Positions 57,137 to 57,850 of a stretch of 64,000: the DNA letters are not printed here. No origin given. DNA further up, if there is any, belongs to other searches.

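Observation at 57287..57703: HU-fold protein with histone-H1-like KAAKK N-terminal tail immediately after the alpha operon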

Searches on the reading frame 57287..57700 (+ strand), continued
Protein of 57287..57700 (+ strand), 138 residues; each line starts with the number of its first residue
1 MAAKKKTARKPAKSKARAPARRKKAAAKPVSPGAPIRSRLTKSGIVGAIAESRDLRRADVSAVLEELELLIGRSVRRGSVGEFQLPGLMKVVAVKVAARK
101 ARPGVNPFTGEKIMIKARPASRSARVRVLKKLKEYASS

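Call 17: list_cluster_members(proteins=[P0001, P0005, P0006, P0008, P0007])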
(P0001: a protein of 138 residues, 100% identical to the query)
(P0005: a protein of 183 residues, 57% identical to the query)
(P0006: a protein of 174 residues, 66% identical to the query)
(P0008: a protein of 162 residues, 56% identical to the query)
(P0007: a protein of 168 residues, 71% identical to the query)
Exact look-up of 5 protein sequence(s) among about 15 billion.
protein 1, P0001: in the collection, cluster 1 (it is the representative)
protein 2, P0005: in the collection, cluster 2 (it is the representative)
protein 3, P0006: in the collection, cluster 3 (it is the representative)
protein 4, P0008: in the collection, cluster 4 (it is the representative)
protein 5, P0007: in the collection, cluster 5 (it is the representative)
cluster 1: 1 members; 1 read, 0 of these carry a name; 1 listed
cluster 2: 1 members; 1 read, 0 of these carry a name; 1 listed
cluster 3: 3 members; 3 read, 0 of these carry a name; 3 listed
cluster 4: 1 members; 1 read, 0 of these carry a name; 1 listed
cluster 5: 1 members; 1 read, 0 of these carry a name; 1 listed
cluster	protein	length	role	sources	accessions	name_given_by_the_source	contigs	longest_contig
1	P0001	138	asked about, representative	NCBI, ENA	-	-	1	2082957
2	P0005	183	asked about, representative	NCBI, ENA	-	-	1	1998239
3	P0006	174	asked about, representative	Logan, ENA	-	-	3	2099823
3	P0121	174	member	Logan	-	-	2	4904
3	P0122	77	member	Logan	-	-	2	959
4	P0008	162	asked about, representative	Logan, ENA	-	-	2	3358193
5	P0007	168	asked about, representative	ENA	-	-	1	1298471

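Call 29: predict_structure(alignment_id=A1)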
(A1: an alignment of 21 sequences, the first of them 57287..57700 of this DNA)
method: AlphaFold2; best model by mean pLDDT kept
length: 138 residues; sequences in the alignment: 21
mean_pLDDT: 64.7   pTM: 0.31
mean pLDDT of the five models: 64.7, 63.4, 63.2, 59.1, 55.2
residues with pLDDT >= 90: 1; 70-90: 55; 50-70: 55; < 50: 27
segments of 3 or more residues with pLDDT < 50: 1-13, 78-84, 136-138
pLDDT, mean of each block of 10 residues (from residue 1): 43 52 60 68 84 87 86 59 52 70 75 68 50 49
secondary structure, 60 per line:
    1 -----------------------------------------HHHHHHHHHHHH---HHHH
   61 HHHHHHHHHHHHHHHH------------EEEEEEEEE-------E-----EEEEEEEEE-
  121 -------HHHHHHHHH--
elements in order: H42-53 H57-76 E89-97 E111-119 H128-136

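Call 34: fold_search(model_id=the predicted structure, library=pdb)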
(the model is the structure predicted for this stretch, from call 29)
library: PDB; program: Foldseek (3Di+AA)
matches with E <= 10: 81; with E <= 0.001: 0
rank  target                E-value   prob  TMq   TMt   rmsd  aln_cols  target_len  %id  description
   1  6lmh_A                2.3e-03  1.00  0.29  0.40  15.6        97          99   23  Structure of an ASFV-derived histone-like protein pA104R (released 2020-05-13)
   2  6lmj_B                3.5e-03  1.00  0.29  0.40  16.7        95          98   23  ASFV pA104R in complex with double-strand DNA (released 2020-05-13)
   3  1p71_B                9.4e-03  0.98  0.28  0.41  15.1        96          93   21  Anabaena HU-DNA corcrystal structure (TR3) (released 2003-05-13)
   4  9a4h_B                1.5e-02  0.98  0.28  0.41  14.2        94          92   23  Integrative model of ACP-DBH1 by crosslinking MS and deep learning (released 2024-09-18)
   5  4pt4_A                1.6e-02  0.97  0.28  0.38  15.5        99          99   22  Crystal structure Analysis of N terminal region containing the dimerization domain and DNA binding domain of HU protei (released 2014-05-21)
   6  1hue_MODEL_1_A        1.6e-02  0.97  0.27  0.40  13.7        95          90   26  HISTONE-LIKE PROTEIN (released 1995-10-15)
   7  1exe_MODEL_1_A        2.1e-02  0.72  0.23  0.31  15.3       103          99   27  SOLUTION STRUCTURE OF A MUTANT OF TRANSCRIPTION FACTOR 1. (released 2000-10-18)
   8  4yey_C                3.7e-02  0.95  0.27  0.49  13.5        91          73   20  HUaa-20bp (released 2016-06-29)
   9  4yfh_B                4.0e-02  0.89  0.28  0.43  15.2        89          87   21  HU38-20bp (released 2016-06-29)
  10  6oaj_C                4.3e-02  0.96  0.28  0.49  13.4        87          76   22  HUaE34K 19bp SYM DNA (released 2020-03-18)
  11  3rhi_D                4.3e-02  0.92  0.28  0.45  14.9        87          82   16  DNA-binding protein HU from Bacillus anthracis (released 2011-04-20)
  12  4yf0_B                4.6e-02  0.87  0.28  0.43  14.8        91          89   20  HU38-19bp (released 2016-06-29)
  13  3rhi_A                5.6e-02  0.77  0.24  0.37  13.9        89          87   20  DNA-binding protein HU from Bacillus anthracis (released 2011-04-20)
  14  1mul                  5.9e-02  0.91  0.28  0.48  13.9        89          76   20  Crystal structure of the E. coli HU alpha2 protein (released 2003-08-05)
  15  6o8q_A                7.2e-02  0.95  0.28  0.49  12.7        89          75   18  HUaa 19bp SYM DNA pH 4.5 (released 2020-03-18)
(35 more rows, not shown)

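Call 36: search_protein_representatives(alignment_id=A1)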
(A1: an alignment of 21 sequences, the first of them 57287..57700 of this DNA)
Query: 21 sequences, 142 profile positions. Proteins with E-value up to 0.001 (for the whole library): 5280; up to 1e-10: 1923; up to 1e-30: 111. The best 150 are listed.
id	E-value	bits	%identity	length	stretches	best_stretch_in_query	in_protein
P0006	4.4e-58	212.1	-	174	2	2-142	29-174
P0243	1.0e-57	210.9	-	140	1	1-141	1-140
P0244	3.2e-50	186.6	-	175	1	2-140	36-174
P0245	1.8e-48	180.9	-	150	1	5-141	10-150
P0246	1.2e-47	178.2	-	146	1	1-140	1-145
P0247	9.3e-47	175.4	-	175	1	1-121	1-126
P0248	2.3e-45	170.9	-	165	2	3-139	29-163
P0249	6.2e-45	169.5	-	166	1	34-140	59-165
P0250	1.5e-44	168.2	-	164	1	31-139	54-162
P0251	2.2e-43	164.4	-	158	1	32-140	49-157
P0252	2.3e-43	164.4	-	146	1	4-139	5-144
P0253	2.3e-42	161.1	-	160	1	3-140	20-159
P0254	2.2e-41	158.0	-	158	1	33-139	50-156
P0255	3.4e-41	157.3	-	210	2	7-141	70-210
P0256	6.5e-41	156.4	-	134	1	12-141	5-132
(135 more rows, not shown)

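Call 46: search_solved_structures(query=A1, max_evalue=0.001, show_alignments=5)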
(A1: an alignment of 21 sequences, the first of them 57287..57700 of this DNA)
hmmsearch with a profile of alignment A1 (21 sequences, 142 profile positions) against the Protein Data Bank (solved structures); distinct sequences matched with E-value up to 0.001: 24.
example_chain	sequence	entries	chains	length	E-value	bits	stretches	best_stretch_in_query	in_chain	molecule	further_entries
6lmh_A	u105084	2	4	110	9.2e-17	65.1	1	37-139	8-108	pA104R | A104R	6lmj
9js5_A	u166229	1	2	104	2.8e-16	63.6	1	41-139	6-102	Viral histone-like protein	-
1exe_A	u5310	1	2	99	2e-09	41.4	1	44-140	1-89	TRANSCRIPTION FACTOR 1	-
1wtu_A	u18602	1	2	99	9.7e-09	39.1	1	44-140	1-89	TRANSCRIPTION FACTOR 1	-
4yf0_A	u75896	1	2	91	3.5e-08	37.3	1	44-133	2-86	DNA-binding protein HU-alpha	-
4yfh_A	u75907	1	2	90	6.5e-08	36.4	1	44-133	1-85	DNA-binding protein HU-alpha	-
5eka_A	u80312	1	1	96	9.9e-08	35.9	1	40-137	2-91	DNA-binding protein HU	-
6oaj_A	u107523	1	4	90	1.2e-07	35.5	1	44-133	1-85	DNA-binding protein HU-alpha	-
4yey_A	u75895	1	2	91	1.9e-07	34.9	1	44-133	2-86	DNA-binding protein HU-alpha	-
6o8q_A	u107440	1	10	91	2e-07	34.9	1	44-133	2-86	DNA-binding protein HU-alpha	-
1mul_A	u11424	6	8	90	2.5e-07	34.5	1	44-133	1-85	DNA binding protein HU-alpha | DNA-binding protein HU-alpha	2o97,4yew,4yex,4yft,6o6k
1hue_A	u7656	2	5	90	4.9e-07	33.6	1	44-138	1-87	HU PROTEIN | PROTEIN HU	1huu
8hd5_A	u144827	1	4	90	1.3e-06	32.2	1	44-138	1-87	DNA-binding protein HU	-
6n2l_A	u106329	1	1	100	1.3e-06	32.2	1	42-139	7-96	Histone family protein DNA-binding protein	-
5fbm_A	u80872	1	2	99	1.7e-06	31.9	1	45-125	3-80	DNA-binding protein HU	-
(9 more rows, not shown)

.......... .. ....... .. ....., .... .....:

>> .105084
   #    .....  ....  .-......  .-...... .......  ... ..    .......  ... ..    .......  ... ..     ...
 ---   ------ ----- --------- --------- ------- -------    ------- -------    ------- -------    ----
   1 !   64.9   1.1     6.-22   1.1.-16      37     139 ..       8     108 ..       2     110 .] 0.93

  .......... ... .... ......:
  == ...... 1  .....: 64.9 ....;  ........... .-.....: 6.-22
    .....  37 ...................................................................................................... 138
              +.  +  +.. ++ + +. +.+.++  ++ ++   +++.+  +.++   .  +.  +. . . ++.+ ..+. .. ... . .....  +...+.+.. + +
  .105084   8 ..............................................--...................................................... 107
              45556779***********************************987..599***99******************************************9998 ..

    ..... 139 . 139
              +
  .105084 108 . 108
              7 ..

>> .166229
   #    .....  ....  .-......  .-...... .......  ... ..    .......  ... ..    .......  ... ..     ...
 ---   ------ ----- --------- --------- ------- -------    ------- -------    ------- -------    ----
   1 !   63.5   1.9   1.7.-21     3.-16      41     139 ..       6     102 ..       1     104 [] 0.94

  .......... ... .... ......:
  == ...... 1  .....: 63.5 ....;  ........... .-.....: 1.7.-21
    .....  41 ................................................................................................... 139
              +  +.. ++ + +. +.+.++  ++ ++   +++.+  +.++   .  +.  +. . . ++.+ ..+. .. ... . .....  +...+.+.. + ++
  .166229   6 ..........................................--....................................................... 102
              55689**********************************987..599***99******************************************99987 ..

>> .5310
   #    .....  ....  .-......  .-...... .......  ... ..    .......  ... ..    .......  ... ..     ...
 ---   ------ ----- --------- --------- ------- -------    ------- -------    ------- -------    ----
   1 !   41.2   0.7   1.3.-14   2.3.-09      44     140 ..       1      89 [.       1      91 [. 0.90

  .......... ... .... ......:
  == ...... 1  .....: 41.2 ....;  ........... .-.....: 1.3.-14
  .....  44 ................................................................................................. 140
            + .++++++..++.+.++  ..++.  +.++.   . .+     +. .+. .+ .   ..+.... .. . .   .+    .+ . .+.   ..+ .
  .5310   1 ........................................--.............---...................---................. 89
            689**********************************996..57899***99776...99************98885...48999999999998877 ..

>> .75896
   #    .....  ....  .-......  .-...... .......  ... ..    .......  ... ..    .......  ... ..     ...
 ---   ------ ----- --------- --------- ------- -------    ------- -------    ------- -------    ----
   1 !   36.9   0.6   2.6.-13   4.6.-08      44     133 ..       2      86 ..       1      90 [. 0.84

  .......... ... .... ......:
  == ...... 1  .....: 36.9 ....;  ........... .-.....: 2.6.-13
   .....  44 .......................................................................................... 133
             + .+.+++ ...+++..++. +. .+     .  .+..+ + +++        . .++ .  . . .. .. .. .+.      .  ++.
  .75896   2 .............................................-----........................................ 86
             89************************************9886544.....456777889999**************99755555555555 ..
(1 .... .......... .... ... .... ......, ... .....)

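Call 69: find_encoding_contigs(protein=P0002, flank=3000, max_places=2)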
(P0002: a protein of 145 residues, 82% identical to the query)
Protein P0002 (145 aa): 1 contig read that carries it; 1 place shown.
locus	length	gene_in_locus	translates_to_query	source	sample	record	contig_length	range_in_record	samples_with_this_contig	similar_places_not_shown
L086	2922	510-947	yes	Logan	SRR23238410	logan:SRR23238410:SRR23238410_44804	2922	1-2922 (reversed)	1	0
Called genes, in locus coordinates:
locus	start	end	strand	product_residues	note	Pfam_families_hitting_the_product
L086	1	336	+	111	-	?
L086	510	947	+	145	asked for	PF00216:Bac_DNA_binding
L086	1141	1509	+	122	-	PF09723:Zn_ribbon_8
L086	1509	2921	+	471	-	?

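Call 71: predict_structure(alignment_id=A3)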
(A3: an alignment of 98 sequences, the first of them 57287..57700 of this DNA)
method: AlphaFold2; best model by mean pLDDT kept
length: 138 residues; sequences in the alignment: 98
mean_pLDDT: 79.9   pTM: 0.57
mean pLDDT of the five models: 79.9, 78.5, 77.4, 72.3, 72.1
residues with pLDDT >= 90: 79; 70-90: 26; 50-70: 5; < 50: 28
segments of 3 or more residues with pLDDT < 50: 1-28
pLDDT, mean of each block of 10 residues (from residue 1): 39 39 45 77 92 94 95 87 91 93 94 94 92 88
secondary structure, 60 per line:
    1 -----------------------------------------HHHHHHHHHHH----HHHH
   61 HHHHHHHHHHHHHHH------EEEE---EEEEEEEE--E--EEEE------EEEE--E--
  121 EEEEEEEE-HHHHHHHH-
elements in order: H42-52 H57-75 E82-85 E89-96 E102-105 E112-115 E121-128 H130-137

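Call 74: fold_search(model_id=the predicted structure, library=pdb)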
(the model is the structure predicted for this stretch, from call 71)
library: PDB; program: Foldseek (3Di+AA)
matches with E <= 10: 355; with E <= 0.001: 34
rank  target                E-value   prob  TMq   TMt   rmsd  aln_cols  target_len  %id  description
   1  6lmh_A                9.6e-09  1.00  0.58  0.78   2.9        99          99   28  Structure of an ASFV-derived histone-like protein pA104R (released 2020-05-13)
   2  6lmj_B                5.9e-08  1.00  0.52  0.70   4.1        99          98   28  ASFV pA104R in complex with double-strand DNA (released 2020-05-13)
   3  9a4h_B                8.7e-07  1.00  0.53  0.76   3.1        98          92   28  Integrative model of ACP-DBH1 by crosslinking MS and deep learning (released 2024-09-18)
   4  4qjn_A                1.6e-06  1.00  0.51  0.74   3.2        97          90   29  Crystal structure of apo nucleoid associated protein, SAV1473 (released 2014-12-17)
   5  1p71_B                3.0e-06  1.00  0.53  0.74   3.5        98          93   30  Anabaena HU-DNA corcrystal structure (TR3) (released 2003-05-13)
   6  1p51_A                3.4e-06  1.00  0.54  0.78   3.0        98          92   28  Anabaena HU-DNA cocrystal structure (AHU6) (released 2003-05-13)
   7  3rhi_C                3.4e-06  1.00  0.52  0.75   3.0        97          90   25  DNA-binding protein HU from Bacillus anthracis (released 2011-04-20)
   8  5l8z                  3.9e-06  1.00  0.50  0.69   4.1       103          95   28  Structure of thermostable DNA-binding HU protein from micoplasma Spiroplasma melliferum (released 2016-06-22)
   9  5lvt_A                6.1e-06  1.00  0.53  0.76   3.2        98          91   23  Structure of HU protein from Lactococcus lactis (released 2017-10-25)
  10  3rhi_A                6.1e-06  1.00  0.47  0.68   3.3        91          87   25  DNA-binding protein HU from Bacillus anthracis (released 2011-04-20)
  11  1p71_A                1.1e-05  1.00  0.53  0.74   3.4        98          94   30  Anabaena HU-DNA corcrystal structure (TR3) (released 2003-05-13)
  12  8flj_E                1.3e-05  1.00  0.51  0.71   3.6       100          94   27  Cas1-Cas2/3 integrase and IHF bound to CRISPR leader, repeat and foreign DNA (released 2023-09-06)
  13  4yf0_B                1.4e-05  1.00  0.53  0.79   3.0        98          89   26  HU38-19bp (released 2016-06-29)
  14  4pt4_A                1.6e-05  1.00  0.52  0.69   3.8        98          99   21  Crystal structure Analysis of N terminal region containing the dimerization domain and DNA binding domain of HU protei (released 2014-05-21)
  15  8flj_F                2.3e-05  1.00  0.50  0.69   4.0       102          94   19  Cas1-Cas2/3 integrase and IHF bound to CRISPR leader, repeat and foreign DNA (released 2023-09-06)
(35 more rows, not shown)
